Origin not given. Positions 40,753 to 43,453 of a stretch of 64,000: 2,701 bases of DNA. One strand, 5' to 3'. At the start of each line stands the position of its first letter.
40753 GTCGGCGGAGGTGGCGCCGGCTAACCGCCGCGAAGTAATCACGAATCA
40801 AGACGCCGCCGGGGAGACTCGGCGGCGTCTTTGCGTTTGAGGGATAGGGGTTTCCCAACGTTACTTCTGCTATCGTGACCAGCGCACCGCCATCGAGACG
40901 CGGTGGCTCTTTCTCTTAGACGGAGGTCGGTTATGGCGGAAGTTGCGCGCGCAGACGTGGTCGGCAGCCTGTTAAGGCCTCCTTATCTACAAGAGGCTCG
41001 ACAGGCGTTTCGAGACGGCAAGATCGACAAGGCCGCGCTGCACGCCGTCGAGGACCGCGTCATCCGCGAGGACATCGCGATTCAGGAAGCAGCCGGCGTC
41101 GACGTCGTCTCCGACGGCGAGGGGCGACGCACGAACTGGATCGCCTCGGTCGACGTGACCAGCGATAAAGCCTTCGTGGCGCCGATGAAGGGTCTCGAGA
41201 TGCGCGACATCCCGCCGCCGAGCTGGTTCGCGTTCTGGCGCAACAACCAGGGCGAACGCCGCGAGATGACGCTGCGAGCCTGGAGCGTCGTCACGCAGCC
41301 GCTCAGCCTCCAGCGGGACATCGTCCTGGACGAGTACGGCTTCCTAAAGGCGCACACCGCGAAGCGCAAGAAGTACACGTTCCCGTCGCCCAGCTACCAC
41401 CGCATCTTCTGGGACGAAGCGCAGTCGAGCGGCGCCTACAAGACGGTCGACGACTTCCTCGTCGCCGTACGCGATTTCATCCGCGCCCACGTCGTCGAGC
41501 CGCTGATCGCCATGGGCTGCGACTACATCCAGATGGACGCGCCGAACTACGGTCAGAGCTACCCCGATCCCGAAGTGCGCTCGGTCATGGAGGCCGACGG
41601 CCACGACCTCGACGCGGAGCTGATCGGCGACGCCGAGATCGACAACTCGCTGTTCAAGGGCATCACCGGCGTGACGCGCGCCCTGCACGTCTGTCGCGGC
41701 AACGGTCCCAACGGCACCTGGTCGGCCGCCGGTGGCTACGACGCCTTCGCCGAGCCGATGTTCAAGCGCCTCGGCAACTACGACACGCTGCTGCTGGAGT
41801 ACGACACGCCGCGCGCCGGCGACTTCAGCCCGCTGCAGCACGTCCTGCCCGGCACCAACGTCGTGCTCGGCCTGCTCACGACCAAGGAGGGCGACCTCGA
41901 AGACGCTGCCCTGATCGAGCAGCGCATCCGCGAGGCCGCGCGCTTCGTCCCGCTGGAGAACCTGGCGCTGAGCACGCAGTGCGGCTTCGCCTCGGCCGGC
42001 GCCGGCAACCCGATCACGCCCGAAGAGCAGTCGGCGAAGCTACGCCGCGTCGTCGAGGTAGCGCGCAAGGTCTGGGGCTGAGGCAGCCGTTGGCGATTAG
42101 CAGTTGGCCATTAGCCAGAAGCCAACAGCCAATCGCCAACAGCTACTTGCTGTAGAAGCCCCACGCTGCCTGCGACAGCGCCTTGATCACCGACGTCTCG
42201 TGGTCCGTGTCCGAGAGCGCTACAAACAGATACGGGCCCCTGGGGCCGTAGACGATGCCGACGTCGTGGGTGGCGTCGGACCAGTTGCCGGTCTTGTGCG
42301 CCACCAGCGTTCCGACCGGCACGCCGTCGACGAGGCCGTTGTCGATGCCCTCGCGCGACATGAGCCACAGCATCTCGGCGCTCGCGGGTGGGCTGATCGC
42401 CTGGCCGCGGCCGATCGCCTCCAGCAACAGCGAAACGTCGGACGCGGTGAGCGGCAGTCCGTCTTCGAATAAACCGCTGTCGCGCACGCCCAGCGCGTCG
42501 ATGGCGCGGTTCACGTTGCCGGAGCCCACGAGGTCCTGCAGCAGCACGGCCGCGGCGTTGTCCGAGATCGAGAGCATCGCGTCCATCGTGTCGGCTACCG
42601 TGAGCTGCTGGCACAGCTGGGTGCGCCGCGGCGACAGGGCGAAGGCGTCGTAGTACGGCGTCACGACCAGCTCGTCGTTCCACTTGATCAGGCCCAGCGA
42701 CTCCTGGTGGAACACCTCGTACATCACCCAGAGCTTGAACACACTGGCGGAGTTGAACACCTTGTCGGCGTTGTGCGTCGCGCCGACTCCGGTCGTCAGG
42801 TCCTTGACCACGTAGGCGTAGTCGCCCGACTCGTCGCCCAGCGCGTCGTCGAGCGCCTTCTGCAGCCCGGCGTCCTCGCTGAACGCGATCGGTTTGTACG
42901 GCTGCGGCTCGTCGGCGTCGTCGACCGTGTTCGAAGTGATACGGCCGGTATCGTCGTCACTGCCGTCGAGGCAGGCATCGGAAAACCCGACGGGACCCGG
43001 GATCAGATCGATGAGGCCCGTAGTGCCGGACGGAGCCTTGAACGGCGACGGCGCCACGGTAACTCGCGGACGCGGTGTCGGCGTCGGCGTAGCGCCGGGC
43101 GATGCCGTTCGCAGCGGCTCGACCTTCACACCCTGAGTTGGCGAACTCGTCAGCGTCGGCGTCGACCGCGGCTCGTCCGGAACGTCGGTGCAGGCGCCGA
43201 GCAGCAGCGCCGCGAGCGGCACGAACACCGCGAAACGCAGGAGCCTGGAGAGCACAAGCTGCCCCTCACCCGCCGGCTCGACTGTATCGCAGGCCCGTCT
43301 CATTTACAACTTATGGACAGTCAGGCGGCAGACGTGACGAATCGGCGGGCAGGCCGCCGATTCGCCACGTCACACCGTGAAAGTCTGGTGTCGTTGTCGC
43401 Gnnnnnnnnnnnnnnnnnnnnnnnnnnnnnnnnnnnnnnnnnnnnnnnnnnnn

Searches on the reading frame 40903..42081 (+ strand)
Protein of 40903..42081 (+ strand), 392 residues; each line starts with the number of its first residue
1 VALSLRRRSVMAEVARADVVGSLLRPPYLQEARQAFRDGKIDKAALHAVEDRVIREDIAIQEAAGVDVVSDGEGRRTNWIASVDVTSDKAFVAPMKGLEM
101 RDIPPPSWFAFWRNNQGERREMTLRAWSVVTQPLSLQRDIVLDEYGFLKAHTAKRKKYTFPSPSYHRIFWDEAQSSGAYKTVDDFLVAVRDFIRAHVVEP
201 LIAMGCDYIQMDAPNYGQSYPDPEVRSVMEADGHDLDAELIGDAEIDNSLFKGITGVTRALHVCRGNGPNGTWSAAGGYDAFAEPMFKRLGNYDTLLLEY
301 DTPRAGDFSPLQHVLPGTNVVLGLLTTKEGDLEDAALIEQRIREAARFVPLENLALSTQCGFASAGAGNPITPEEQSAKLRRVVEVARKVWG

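Call 4: search_protein_families(library=pfam, proteins=[window:40903-42081:+])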
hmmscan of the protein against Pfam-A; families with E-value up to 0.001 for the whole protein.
window:40903-42081:+ (392 aa): 1 family
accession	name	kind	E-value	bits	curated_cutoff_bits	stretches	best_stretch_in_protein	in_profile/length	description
PF01717.24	Meth_synt_2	-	8e-09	35.7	21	1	19-81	5-67/324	Cobalamin-independent synthase, Catalytic domain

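Call 5: search_protein_families(library=ncbifam, proteins=[window:40903-42081:+])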
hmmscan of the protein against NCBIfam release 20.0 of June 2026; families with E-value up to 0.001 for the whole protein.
window:40903-42081:+ (392 aa): 6 families
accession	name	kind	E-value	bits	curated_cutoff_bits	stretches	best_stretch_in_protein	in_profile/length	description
NF005085.0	PRK06520.1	subfamily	5.2e-69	233.1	313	1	15-391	8-368/368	5-methyltetrahydropteroyltriglutamate--homocysteine S-methyltransferase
NF004875.0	PRK06233.1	equivalog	2.3e-55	187.9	576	1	12-391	7-372/373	vitamin B12 independent methionine synthase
NF003317.0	PRK04326.1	equivalog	1.1e-16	61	406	1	16-78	10-72/340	methionine synthase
NF006589.0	PRK09121.1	equivalog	5.5e-14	51.9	392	1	16-364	6-316/342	methionine synthase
TIGR01371.1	met_syn_B12ind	equivalog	0.00017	20.7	929.95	0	20-78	431-489/754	5-methyltetrahydropteroyltriglutamate--homocysteine S-methyltransferase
NF003556.0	PRK05222.1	equivalog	0.00018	20.6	541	0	20-78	425-483/750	5-methyltetrahydropteroyltriglutamate--homocysteine S-methyltransferase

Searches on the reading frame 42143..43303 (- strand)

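Call 4: search_protein_families(library=pfam, proteins=[window:42143-43303:-])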
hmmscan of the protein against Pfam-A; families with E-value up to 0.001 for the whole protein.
window:42143-43303:- (386 aa): 2 families
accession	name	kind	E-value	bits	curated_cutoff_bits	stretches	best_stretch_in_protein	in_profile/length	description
PF13354.11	Beta-lactamase2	-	4.6e-41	140.9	22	1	165-363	3-213/214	Beta-lactamase enzyme family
PF00768.25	Peptidase_S11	-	0.00019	21.4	27.6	1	163-274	14-136/239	D-alanyl-D-alanine carboxypeptidase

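Call 5: search_protein_families(library=ncbifam, proteins=[window:42143-43303:-])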
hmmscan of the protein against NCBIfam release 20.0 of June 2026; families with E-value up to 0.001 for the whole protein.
window:42143-43303:- (386 aa): 30 families (the best 25 are shown)
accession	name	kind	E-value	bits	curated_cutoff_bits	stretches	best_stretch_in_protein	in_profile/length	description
NF033103.1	bla_class_A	equivalog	3e-19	69.2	200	2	160-276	11-129/257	class A beta-lactamase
NF000320.3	blaPEN-Bcc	equivalog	2.6e-09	36.8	540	1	151-359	45-268/300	PEN family class A beta-lactamase, Bcc-type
NF000321.3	blaPEN-Bpc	exception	4.8e-09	35.7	580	1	159-264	48-153/295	PEN family class A beta-lactamase, Bpc-type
NF050797.1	blaCESS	exception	1.1e-08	34.7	525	1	164-261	53-150/296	CESS family extended-spectrum class A beta-lactamase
NF012099.1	SubclassA2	equivalog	1.4e-08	34.3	320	1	161-276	16-136/275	class A beta-lactamase, subclass A2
NF041154.1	MTB_classA_BlaC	exception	9.6e-08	31.4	685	1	170-267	67-163/307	class A beta-lactamase BlaC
NF000389.2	blaPER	exception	4.2e-07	29.4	650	1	182-380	66-294/308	PER family extended-spectrum class A beta-lactamase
NF041253.1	blaPenN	exception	6.8e-07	29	600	1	150-355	51-268/304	PEN-N family class A beta-lactamase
NF000232.1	lactamase_L2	exception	1.8e-06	27.7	540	1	159-262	55-158/303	L2 family extended-spectrum class A beta-lactamase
NF041113.1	blaMAB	exception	2.3e-06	27.1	575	0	155-273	42-158/289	MAB family class A beta-lactamase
NF000517.2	blaCBP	exception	2.3e-06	26.7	650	1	159-272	62-171/308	CBP family penicillin-hydrolyzing class A beta-lactamase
NF041143.1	blaPenA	exception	6.6e-06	25.6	640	1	150-362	49-273/302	PEN-A family class A beta-lactamase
NF033626.2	blaBKC_GPC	exception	2.9e-05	23.5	575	0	146-261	35-151/297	BKC/GPC family carbapenem-hydrolyzing class A beta-lactamase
NF040780.1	blaHBL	exception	3.3e-05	23.4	580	0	142-261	35-152/304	HBL family class A beta-lactamase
NF041138.1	blaPenB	exception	3.8e-05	23.2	685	0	151-353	57-274/312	PEN-B family class A beta-lactamase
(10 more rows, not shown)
